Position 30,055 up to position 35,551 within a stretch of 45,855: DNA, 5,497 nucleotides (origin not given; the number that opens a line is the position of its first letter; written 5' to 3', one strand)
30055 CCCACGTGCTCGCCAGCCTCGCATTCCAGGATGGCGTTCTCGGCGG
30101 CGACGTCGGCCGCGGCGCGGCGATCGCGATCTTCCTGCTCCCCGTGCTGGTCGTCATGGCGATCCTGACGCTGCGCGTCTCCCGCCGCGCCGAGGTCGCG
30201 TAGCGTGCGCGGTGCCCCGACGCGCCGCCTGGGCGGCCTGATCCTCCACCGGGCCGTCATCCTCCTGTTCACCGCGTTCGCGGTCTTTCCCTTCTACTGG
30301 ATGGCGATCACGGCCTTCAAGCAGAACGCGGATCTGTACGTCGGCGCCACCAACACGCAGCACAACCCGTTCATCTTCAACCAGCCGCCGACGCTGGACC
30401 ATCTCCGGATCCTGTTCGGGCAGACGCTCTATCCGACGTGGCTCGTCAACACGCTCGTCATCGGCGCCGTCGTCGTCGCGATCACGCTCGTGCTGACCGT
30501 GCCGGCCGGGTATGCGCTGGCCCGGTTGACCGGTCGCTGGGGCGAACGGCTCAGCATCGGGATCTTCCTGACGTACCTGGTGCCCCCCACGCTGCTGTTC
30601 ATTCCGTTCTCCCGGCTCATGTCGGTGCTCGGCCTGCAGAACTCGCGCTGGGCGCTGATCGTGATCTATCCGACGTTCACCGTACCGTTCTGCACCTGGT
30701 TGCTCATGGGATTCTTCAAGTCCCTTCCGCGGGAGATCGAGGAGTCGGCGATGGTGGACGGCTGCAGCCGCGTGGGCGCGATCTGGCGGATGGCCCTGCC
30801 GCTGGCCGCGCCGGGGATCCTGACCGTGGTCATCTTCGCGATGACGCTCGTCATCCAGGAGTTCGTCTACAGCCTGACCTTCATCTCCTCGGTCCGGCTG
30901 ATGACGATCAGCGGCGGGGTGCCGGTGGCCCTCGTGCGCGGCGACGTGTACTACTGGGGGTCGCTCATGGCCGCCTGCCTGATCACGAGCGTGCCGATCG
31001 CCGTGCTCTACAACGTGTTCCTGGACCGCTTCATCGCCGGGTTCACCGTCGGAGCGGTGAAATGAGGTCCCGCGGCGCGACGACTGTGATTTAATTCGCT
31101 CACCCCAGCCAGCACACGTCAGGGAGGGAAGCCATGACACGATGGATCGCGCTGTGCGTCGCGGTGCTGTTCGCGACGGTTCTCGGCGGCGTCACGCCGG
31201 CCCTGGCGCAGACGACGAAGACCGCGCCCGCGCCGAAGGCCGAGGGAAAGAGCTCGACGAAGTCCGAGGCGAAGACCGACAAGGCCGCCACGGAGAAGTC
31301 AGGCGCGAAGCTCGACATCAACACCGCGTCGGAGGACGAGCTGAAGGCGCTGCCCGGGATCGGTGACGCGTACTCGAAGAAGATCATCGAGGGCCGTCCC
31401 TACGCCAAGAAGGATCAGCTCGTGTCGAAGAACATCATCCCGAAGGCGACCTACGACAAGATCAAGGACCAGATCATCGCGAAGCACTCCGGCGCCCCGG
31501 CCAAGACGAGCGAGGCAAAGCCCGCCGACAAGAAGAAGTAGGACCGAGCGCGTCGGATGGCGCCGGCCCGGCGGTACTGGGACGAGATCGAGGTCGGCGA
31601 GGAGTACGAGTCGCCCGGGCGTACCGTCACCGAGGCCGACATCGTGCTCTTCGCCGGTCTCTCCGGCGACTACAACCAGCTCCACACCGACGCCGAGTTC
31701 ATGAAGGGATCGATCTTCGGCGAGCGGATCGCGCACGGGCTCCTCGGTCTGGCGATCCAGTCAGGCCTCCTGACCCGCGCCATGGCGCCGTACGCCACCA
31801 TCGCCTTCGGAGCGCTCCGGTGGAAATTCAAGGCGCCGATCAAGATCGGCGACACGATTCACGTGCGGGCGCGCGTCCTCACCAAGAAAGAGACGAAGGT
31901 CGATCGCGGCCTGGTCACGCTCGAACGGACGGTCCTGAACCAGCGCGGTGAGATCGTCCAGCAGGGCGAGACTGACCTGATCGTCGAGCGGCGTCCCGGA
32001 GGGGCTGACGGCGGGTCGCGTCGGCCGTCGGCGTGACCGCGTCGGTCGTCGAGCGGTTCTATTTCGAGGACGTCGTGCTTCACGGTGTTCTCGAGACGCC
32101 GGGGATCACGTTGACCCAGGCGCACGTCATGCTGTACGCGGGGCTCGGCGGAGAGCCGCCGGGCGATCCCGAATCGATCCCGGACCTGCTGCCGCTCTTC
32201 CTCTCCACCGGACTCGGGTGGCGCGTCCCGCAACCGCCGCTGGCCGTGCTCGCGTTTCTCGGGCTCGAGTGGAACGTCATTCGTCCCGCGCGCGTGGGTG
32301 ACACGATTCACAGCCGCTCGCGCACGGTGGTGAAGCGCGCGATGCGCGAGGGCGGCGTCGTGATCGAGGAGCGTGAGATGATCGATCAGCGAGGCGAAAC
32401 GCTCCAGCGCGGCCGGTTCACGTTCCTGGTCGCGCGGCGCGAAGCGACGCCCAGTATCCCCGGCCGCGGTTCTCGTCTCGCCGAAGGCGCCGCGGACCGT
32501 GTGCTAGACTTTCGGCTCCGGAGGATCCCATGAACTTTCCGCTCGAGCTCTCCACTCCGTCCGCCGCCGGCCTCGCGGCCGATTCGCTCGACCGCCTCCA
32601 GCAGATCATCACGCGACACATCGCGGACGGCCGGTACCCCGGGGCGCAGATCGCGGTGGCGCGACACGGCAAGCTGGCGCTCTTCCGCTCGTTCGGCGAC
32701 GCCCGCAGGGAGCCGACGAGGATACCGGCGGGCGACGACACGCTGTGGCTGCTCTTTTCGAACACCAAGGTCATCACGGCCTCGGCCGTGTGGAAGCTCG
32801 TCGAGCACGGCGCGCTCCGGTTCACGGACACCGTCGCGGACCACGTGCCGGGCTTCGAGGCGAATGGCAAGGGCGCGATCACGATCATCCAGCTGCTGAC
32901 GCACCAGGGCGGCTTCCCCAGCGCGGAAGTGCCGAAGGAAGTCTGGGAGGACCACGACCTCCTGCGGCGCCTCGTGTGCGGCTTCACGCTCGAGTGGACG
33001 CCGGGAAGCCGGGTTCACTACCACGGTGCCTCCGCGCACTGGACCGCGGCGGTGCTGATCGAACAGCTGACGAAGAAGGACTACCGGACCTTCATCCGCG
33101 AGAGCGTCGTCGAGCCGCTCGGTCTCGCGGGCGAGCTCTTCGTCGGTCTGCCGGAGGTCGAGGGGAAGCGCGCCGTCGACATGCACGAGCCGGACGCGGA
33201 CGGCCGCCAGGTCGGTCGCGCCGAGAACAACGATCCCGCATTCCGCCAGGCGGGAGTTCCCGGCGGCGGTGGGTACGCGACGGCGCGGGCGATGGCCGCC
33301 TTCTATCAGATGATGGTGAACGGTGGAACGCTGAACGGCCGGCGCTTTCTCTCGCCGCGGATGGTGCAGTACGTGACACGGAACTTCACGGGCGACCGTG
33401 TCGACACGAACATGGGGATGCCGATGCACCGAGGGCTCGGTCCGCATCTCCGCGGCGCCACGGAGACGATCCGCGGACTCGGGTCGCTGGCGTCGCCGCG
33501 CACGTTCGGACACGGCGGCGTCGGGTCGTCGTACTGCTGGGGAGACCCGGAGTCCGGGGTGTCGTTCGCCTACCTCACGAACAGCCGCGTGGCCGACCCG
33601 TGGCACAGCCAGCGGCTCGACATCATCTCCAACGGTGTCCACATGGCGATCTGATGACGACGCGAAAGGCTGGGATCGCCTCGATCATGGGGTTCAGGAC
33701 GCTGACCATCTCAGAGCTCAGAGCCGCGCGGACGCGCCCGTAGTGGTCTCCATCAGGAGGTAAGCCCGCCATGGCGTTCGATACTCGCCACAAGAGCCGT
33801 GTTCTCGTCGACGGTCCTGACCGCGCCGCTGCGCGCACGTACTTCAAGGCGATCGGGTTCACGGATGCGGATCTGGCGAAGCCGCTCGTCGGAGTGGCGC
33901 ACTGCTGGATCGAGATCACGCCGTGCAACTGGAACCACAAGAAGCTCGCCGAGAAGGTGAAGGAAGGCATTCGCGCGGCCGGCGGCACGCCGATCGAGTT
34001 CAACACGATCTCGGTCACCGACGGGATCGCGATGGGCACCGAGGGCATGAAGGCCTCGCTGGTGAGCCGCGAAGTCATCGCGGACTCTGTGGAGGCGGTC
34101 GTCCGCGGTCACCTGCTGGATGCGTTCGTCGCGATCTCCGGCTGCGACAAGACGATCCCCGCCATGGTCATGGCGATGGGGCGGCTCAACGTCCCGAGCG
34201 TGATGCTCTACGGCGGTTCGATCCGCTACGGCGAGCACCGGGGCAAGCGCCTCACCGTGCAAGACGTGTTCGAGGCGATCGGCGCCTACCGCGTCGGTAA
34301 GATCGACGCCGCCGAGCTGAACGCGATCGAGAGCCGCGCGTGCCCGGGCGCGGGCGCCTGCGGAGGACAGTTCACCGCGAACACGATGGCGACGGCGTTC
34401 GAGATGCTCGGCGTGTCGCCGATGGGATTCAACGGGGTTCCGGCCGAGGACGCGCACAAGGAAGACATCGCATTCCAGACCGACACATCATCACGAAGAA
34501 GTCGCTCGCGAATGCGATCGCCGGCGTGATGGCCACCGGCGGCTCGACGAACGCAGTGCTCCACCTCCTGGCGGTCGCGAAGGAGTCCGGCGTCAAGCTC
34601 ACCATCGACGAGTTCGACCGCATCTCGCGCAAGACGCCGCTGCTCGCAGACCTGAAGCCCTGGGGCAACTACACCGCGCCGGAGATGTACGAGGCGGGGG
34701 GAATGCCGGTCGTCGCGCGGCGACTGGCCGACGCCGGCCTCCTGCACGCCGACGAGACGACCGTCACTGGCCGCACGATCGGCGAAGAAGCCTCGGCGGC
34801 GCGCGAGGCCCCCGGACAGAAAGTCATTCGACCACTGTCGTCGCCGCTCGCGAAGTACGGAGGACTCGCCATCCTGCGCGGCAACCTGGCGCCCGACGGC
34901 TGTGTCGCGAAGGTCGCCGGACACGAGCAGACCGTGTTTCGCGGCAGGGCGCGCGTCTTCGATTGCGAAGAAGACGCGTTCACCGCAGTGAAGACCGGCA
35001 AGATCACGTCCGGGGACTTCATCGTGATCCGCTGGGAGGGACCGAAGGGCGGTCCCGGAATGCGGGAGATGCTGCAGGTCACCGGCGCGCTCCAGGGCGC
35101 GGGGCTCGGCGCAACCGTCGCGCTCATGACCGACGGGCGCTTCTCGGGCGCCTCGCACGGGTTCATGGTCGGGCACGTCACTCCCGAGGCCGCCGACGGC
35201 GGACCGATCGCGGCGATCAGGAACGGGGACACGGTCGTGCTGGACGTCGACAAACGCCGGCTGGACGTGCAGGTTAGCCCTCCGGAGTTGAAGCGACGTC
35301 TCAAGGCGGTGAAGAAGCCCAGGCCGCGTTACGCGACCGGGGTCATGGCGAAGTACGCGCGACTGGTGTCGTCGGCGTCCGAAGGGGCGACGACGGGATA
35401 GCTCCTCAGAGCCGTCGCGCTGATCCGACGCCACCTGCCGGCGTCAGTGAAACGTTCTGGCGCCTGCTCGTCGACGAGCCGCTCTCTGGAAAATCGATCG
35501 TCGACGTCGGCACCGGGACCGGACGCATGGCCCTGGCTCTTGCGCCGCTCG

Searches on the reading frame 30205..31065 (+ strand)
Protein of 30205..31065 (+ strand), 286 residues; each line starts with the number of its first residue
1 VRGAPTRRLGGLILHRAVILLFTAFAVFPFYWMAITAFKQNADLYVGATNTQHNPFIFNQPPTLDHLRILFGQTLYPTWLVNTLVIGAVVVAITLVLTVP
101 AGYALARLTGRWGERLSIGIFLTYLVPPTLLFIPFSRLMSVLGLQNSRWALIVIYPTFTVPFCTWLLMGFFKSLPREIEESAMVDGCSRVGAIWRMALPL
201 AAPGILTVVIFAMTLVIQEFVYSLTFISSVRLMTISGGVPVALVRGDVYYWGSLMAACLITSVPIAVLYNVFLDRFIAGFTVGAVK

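Call 70: search_protein_families(library=pfam, proteins=[window:30205-31065:+], max_evalue=0.0001)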
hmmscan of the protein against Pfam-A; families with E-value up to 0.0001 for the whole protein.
window:30205-31065:+ (286 aa): 1 family
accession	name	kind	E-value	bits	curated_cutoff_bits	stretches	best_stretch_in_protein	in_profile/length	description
PF00528.27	BPD_transp_1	-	2e-15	57.5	26.4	1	99-276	2-178/184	Binding-protein-dependent transport system inner membrane component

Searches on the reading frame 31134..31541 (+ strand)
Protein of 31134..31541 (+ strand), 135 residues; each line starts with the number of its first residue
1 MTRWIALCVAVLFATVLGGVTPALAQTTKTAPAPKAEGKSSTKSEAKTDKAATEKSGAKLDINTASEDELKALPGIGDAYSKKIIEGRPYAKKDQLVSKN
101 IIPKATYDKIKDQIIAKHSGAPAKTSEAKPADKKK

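Call 70: search_protein_families(library=pfam, proteins=[window:31134-31541:+], max_evalue=0.0001)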
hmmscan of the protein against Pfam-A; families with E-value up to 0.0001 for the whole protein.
window:31134-31541:+ (135 aa): 2 families
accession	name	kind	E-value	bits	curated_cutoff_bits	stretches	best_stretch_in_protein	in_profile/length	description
PF12836.13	HHH_3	-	9.4e-13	48.5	27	1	58-114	4-64/65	Helix-hairpin-helix motif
PF00633.29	HHH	-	9e-05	22.6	24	0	61-77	4-20/30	Helix-hairpin-helix motif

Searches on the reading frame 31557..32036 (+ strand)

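Call 70: search_protein_families(library=pfam, proteins=[window:31557-32036:+], max_evalue=0.0001)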
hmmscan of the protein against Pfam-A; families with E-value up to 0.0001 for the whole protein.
window:31557-32036:+ (159 aa): 2 families
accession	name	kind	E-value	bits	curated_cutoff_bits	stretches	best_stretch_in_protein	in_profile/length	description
PF01575.25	MaoC_dehydratas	-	7.8e-27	93.8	27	1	13-119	6-112/123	MaoC like domain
PF13452.11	FAS1_DH_region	-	7e-08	33.1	22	1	13-134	3-129/132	FAS1-like, dehydratase domain region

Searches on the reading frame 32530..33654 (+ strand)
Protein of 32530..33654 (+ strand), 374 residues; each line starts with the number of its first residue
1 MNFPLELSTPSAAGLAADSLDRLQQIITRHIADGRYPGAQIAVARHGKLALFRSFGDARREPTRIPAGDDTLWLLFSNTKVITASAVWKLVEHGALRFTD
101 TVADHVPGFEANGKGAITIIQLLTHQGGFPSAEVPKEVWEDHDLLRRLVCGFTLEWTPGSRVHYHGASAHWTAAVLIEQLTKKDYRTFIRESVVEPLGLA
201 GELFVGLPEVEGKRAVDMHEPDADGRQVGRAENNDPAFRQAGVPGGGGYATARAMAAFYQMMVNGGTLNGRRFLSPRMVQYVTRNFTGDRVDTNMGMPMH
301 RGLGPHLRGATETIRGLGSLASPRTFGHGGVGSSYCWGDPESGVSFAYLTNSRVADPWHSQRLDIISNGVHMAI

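Call 70: search_protein_families(library=pfam, proteins=[window:32530-33654:+], max_evalue=0.0001)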
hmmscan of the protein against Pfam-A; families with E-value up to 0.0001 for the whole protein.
window:32530-33654:+ (374 aa): 1 family
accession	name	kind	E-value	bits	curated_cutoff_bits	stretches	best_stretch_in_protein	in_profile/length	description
PF00144.29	Beta-lactamase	-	1.8e-59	202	27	1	23-354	1-312/329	Beta-lactamase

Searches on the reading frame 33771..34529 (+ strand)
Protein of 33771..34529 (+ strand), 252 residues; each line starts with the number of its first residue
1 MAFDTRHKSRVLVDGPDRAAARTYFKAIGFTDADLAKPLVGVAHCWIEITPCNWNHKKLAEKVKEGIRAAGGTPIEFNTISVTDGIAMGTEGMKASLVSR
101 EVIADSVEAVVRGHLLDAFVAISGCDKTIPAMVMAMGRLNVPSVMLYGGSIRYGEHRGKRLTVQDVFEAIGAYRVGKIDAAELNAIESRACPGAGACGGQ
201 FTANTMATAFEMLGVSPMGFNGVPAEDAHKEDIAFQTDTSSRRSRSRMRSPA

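Call 70: search_protein_families(library=pfam, proteins=[window:33771-34529:+], max_evalue=0.0001)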
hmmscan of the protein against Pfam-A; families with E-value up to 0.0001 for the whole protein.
window:33771-34529:+ (252 aa): 1 family
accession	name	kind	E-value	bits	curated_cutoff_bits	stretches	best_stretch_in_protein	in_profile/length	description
PF00920.27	ILVD_EDD_N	-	1.3e-76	258.2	27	1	37-237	1-199/316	Dihydroxy-acid/6-phosphogluconate dehydratase N-terminal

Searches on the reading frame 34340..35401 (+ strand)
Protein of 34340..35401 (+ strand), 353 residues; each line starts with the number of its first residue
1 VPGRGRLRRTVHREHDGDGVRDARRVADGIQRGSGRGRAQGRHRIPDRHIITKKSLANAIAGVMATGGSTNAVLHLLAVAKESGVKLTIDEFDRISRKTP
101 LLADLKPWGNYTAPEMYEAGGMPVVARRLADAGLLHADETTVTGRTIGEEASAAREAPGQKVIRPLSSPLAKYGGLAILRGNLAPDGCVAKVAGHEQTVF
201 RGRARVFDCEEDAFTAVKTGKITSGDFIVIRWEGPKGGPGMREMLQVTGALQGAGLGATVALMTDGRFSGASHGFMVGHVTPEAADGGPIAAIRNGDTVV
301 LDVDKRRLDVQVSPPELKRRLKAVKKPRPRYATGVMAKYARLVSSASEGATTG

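Call 70: search_protein_families(library=pfam, proteins=[window:34340-35401:+], max_evalue=0.0001)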
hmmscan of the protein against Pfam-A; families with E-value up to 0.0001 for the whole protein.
window:34340-35401:+ (353 aa): 2 families
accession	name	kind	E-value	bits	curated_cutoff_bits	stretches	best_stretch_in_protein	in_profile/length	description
PF24877.1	ILV_EDD_C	-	2e-73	246.3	27.7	1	161-350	1-191/191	Dihydroxy-acid/6-phosphogluconate dehydratase C-terminal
PF00920.27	ILVD_EDD_N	-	1.1e-38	133.6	27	1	45-149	211-315/316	Dihydroxy-acid/6-phosphogluconate dehydratase N-terminal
